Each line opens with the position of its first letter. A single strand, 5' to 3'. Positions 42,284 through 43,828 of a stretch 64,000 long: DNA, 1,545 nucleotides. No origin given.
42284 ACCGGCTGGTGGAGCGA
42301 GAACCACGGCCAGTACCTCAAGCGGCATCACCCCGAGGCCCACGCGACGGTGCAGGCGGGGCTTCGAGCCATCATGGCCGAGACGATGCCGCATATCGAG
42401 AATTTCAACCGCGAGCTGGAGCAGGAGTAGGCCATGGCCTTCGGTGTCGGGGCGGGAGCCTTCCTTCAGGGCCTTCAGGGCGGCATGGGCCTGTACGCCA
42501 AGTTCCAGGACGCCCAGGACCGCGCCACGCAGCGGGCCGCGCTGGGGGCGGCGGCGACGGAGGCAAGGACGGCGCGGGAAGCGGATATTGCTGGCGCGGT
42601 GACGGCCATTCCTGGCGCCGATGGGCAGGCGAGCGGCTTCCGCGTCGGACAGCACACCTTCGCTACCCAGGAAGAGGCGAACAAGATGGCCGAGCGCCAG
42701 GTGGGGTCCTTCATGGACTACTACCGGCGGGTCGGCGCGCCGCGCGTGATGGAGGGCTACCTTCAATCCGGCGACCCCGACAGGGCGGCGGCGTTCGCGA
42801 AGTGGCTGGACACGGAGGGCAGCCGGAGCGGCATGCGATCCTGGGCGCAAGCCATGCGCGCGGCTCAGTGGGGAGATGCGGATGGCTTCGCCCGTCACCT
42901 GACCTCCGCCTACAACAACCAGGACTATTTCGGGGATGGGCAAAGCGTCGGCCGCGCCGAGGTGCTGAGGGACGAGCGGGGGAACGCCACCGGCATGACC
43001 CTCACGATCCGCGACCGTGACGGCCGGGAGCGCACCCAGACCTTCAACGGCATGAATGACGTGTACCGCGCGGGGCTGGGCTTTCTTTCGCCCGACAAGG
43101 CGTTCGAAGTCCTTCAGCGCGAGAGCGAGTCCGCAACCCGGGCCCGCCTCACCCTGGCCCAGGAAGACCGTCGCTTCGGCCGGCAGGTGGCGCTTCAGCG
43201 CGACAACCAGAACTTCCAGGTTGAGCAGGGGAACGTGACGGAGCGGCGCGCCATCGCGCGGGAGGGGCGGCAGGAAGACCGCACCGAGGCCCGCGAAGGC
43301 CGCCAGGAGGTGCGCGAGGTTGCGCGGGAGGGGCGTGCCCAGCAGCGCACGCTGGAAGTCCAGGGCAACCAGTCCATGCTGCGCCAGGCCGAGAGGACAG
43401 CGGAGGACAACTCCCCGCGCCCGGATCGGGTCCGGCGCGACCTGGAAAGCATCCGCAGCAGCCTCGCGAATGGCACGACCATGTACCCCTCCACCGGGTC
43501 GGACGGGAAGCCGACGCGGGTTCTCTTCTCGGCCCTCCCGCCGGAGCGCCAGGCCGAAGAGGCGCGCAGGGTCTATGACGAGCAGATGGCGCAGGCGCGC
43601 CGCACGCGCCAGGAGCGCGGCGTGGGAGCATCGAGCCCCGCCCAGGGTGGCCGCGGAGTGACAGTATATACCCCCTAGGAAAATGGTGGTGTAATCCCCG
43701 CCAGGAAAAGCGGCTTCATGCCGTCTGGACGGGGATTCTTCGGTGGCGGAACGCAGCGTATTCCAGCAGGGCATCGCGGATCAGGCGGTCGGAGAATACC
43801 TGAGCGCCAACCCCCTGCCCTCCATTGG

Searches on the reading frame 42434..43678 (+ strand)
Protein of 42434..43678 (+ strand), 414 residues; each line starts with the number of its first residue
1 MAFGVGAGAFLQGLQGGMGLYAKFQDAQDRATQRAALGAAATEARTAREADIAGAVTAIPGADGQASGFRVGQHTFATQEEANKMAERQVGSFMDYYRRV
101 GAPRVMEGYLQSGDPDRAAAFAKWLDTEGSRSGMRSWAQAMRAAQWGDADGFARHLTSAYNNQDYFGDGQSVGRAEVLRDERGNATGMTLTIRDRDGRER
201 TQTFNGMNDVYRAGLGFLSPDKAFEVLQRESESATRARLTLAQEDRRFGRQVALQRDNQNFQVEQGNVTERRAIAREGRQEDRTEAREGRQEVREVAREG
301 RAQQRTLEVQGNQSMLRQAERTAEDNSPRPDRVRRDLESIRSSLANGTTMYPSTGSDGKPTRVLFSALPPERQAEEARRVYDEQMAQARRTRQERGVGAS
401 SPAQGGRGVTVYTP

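Call 9: search_protein_families(library=phrogs, proteins=[window:42434-43678:+], max_evalue=0.001)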
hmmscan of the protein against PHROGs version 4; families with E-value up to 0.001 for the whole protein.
window:42434-43678:+ (414 aa): 1 family
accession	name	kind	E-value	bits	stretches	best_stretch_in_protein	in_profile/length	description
phrog_9667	-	head and packaging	4.7e-55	188.7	1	2-346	2-277/383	virion structural protein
